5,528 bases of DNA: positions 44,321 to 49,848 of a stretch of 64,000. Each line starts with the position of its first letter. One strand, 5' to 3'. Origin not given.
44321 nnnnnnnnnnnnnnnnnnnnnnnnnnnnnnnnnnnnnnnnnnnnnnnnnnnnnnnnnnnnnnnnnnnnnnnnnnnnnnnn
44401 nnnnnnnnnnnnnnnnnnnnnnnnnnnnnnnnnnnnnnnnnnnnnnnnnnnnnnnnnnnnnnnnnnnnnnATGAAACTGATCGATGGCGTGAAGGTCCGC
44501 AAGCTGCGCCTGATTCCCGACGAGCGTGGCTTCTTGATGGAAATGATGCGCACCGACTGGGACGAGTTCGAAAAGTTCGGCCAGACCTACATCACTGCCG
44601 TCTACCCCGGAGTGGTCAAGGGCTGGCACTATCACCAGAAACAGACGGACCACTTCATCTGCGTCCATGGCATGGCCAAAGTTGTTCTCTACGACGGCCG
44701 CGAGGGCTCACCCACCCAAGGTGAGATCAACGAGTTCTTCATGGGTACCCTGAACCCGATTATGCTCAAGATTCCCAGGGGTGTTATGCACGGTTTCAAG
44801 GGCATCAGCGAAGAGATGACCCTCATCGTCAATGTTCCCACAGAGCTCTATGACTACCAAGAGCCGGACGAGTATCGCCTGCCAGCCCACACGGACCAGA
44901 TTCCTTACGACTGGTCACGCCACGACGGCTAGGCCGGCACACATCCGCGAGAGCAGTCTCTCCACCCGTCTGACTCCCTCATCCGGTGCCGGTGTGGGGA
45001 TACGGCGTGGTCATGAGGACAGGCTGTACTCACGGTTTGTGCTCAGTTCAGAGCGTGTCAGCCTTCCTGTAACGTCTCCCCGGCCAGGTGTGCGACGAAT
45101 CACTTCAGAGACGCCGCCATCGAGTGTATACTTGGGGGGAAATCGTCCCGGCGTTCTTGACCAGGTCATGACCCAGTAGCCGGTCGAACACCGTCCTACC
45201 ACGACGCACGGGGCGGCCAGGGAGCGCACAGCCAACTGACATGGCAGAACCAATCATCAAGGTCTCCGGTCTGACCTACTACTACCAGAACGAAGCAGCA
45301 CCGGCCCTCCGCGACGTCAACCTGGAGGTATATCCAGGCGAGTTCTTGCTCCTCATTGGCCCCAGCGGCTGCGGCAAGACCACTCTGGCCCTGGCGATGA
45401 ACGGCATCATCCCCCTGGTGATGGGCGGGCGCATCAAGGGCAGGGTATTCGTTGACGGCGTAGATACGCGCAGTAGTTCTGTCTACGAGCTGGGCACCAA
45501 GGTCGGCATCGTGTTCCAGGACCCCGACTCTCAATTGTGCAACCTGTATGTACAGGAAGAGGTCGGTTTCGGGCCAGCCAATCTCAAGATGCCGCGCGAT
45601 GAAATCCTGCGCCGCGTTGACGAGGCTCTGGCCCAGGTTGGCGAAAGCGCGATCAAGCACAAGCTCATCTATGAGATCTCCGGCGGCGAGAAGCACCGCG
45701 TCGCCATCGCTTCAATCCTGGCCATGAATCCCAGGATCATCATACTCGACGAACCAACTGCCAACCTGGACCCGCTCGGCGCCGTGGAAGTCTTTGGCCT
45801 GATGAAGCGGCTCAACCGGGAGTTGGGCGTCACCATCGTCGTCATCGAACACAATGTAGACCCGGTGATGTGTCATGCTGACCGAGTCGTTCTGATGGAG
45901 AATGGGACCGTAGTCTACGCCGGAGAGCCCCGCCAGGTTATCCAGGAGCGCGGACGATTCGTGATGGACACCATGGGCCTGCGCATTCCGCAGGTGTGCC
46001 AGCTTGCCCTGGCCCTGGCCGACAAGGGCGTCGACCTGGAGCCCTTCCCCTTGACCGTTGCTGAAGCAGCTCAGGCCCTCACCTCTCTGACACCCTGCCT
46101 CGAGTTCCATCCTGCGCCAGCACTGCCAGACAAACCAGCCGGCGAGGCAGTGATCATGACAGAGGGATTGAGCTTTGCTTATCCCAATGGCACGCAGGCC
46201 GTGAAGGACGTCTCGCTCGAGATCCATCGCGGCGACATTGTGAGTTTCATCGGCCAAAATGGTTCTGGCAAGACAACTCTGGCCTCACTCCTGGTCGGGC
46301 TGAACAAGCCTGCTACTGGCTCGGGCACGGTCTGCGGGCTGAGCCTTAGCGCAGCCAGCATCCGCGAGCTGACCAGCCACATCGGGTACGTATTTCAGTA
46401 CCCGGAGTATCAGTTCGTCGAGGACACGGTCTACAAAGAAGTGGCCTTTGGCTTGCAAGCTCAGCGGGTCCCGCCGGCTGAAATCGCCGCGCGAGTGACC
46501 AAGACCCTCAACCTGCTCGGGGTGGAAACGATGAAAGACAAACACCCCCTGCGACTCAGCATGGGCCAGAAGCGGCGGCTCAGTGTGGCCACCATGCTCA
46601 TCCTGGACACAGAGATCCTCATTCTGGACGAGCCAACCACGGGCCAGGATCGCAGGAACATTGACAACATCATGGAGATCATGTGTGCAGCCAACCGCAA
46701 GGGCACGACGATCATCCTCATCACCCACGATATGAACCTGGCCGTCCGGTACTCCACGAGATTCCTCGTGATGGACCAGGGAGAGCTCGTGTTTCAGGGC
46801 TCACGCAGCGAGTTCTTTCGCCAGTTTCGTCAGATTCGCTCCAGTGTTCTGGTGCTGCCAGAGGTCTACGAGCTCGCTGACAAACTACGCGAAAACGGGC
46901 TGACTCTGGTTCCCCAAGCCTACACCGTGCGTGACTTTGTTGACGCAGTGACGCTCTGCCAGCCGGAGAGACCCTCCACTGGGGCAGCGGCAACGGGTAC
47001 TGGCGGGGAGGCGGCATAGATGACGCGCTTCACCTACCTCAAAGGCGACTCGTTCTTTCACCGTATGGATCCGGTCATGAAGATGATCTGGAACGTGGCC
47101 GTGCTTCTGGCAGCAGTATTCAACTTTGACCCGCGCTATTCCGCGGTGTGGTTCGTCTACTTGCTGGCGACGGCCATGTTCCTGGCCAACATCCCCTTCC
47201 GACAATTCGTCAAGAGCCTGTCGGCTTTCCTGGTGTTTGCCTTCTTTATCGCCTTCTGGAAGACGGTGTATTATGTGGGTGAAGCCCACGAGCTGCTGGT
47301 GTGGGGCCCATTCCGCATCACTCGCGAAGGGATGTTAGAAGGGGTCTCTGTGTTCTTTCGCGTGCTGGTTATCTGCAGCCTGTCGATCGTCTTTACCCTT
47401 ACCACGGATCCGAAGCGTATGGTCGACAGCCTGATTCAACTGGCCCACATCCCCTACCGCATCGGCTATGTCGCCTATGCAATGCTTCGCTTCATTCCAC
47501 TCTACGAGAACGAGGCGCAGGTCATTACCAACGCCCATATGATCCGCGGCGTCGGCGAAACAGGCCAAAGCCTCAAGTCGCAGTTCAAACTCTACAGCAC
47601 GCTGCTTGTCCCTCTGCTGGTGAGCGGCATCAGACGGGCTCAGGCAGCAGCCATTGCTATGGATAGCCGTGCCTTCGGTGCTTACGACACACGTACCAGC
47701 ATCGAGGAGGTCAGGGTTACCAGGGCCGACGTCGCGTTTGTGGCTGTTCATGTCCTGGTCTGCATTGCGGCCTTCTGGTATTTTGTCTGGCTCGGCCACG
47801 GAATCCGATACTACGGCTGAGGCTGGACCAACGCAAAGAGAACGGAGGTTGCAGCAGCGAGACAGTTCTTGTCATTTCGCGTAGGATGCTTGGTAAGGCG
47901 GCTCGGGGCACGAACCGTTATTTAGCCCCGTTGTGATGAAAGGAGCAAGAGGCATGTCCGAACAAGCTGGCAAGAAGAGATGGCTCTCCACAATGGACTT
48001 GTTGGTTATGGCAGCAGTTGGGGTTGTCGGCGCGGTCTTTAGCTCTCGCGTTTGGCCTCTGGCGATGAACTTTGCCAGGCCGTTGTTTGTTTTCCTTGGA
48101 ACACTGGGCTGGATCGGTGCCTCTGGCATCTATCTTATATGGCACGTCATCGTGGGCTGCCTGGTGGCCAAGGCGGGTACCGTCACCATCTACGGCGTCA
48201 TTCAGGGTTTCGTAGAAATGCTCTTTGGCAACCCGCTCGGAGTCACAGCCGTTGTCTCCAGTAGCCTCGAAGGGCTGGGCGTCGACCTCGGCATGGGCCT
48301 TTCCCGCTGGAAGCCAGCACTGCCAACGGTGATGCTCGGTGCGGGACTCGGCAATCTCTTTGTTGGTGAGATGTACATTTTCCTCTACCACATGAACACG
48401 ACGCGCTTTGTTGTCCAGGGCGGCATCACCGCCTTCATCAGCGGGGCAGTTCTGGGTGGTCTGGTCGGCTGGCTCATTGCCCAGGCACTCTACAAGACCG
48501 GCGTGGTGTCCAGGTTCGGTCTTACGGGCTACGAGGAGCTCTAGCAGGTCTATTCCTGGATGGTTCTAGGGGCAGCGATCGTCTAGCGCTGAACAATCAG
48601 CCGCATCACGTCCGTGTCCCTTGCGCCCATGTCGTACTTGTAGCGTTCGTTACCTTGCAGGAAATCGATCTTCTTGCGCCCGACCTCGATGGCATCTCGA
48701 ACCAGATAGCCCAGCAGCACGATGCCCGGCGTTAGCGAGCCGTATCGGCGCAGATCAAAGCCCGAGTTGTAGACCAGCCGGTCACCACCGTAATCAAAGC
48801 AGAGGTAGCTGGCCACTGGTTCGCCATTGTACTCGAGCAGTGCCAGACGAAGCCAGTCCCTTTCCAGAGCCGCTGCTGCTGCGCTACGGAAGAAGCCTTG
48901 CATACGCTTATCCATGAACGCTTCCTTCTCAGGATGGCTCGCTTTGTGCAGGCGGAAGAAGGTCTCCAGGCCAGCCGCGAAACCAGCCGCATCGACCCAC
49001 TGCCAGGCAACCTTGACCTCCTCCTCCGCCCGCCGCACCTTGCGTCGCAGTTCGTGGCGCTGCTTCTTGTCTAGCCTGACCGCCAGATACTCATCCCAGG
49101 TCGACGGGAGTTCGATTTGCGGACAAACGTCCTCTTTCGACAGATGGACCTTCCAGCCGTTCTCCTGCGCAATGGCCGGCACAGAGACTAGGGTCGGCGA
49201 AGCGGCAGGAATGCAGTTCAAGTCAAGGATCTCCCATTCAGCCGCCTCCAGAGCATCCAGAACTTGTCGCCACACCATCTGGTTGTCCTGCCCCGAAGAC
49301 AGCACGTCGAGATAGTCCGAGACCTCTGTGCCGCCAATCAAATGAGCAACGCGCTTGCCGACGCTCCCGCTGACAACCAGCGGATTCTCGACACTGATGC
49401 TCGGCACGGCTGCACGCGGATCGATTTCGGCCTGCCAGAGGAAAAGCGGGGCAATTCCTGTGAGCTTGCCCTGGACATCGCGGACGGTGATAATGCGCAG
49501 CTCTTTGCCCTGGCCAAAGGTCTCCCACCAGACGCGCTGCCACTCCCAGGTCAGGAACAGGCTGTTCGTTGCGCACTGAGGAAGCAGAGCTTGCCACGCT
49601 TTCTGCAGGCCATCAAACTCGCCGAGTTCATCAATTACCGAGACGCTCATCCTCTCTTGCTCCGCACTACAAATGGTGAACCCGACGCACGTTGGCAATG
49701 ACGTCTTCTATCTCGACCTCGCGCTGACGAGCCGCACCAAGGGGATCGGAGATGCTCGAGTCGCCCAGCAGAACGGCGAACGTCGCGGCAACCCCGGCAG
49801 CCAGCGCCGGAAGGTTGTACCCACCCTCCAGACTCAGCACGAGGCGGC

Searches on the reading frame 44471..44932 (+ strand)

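Call 38: search_protein_families(library=pfam, proteins=[window:44471-44932:+], max_evalue=0.001)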
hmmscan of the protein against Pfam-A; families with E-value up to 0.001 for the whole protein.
window:44471-44932:+ (153 aa): 3 families
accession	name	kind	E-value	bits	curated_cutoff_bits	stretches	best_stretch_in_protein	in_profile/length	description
PF00908.23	dTDP_sugar_isom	-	1.2e-16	61.4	27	1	4-148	4-152/168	dTDP-4-dehydrorhamnose 3,5-epimerase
PF14667.12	Polysacc_synt_C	-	3.9e-14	53.2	28.7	1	17-135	3-111/111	Polysaccharide biosynthesis C-terminal domain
PF05523.17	FdtA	-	7.6e-08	32.7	23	1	6-79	2-75/131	WxcM-like, C-terminal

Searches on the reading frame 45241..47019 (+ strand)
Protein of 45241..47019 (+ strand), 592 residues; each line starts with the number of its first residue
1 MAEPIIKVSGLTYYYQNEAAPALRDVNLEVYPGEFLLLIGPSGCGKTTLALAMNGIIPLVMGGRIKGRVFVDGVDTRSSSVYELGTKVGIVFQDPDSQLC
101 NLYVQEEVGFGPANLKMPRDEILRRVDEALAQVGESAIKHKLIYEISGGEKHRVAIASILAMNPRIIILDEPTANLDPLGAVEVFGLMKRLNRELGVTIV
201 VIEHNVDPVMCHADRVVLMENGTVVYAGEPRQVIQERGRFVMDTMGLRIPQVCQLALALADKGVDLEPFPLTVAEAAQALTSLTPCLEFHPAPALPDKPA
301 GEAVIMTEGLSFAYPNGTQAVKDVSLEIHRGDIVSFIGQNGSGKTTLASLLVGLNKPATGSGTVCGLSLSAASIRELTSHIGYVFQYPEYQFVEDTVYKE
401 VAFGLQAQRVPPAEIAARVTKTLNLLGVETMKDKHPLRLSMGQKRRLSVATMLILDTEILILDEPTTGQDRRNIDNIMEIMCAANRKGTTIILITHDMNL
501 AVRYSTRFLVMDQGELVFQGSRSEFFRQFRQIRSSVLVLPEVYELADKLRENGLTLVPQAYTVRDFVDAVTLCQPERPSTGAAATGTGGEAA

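Call 38: search_protein_families(library=pfam, proteins=[window:45241-47019:+], max_evalue=0.001)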
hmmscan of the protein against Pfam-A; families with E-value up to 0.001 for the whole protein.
window:45241-47019:+ (592 aa): 17 families
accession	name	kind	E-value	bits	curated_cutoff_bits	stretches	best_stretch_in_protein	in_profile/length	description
PF00005.33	ABC_tran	-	5.9e-59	199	25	2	23-174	1-137/137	ABC transporter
PF13304.12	AAA_21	-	1.4e-16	61.9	27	1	438-500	237-302/304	AAA domain, putative AbiEii toxin, Type IV TA system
PF02463.25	SMC_N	-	1.3e-08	35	40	0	34-217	25-212/220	RecF/RecN/SMC N terminal domain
PF13401.12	AAA_22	-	1e-07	32.7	27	0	332-494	6-121/130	AAA domain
PF13481.12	AAA_25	-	4.8e-07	30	27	0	27-52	26-52/195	AAA domain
PF13555.12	AAA_29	-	7.6e-07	29.2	27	0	324-347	15-38/61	P-loop containing region of AAA domain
PF00004.35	AAA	-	3.2e-06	28.1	21.2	0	36-54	1-19/131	ATPase family associated with various cellular activities (AAA)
PF02562.22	PhoH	-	4.7e-06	26.7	27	0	35-53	21-39/205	PhoH-like protein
PF01078.27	Mg_chelatase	-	1.6e-05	24.9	20.3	0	35-59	24-48/207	Magnesium chelatase, subunit ChlI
PF13476.12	AAA_23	-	2.7e-05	25.3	27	0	323-348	12-36/201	AAA domain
PF20720.3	nSTAND3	-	3.8e-05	23.9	27.2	0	34-51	18-35/155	Novel STAND NTPase 3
PF13191.12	AAA_16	-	7.1e-05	23.8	32.6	0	34-52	25-43/167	AAA ATPase domain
PF03193.22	RsgA_GTPase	-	0.00022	21.5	30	0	320-359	96-134/174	RsgA GTPase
PF07728.20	AAA_5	-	0.00024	21.6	22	0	36-55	2-21/139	AAA domain (dynein-related subfamily)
PF10662.15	PduV-EutP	-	0.0003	21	21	0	36-55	4-23/143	Ethanolamine utilisation - propanediol utilisation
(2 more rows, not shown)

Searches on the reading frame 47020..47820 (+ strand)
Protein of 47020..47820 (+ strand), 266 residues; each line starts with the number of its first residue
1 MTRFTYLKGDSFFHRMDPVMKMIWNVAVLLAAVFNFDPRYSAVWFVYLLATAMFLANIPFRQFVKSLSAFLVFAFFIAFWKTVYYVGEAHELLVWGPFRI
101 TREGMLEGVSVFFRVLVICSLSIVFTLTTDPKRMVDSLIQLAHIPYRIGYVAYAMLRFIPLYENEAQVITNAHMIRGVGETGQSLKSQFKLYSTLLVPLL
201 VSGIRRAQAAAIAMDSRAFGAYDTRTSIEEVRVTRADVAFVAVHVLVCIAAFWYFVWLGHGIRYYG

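Call 38: search_protein_families(library=pfam, proteins=[window:47020-47820:+], max_evalue=0.001)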
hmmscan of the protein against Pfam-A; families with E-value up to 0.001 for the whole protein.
window:47020-47820:+ (266 aa): 1 family
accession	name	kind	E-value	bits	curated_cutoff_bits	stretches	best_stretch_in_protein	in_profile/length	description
PF02361.21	CbiQ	-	8.4e-32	111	25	1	11-226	3-214/216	Cobalt transport protein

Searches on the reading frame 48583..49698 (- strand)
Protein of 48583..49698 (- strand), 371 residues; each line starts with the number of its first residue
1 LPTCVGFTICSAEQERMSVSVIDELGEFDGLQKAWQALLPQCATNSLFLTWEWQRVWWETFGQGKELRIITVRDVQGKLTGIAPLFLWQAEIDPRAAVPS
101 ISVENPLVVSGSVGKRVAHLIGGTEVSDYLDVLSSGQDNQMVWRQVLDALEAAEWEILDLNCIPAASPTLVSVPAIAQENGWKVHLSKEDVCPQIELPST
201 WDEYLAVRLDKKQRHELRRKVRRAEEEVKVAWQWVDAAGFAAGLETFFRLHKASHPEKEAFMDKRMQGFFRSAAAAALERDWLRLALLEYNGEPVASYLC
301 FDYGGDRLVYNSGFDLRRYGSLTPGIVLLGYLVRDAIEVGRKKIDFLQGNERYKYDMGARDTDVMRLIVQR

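Call 39: search_protein_families(library=pfam, proteins=[window:48583-49698:-], max_evalue=0.001)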
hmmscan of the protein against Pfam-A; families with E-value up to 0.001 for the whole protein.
window:48583-49698:- (371 aa): 1 family
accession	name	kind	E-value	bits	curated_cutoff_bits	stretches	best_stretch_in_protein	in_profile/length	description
PF13480.13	Acetyltransf_6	-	7.2e-26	91.5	22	1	211-354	1-142/143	Acetyltransferase (GNAT) domain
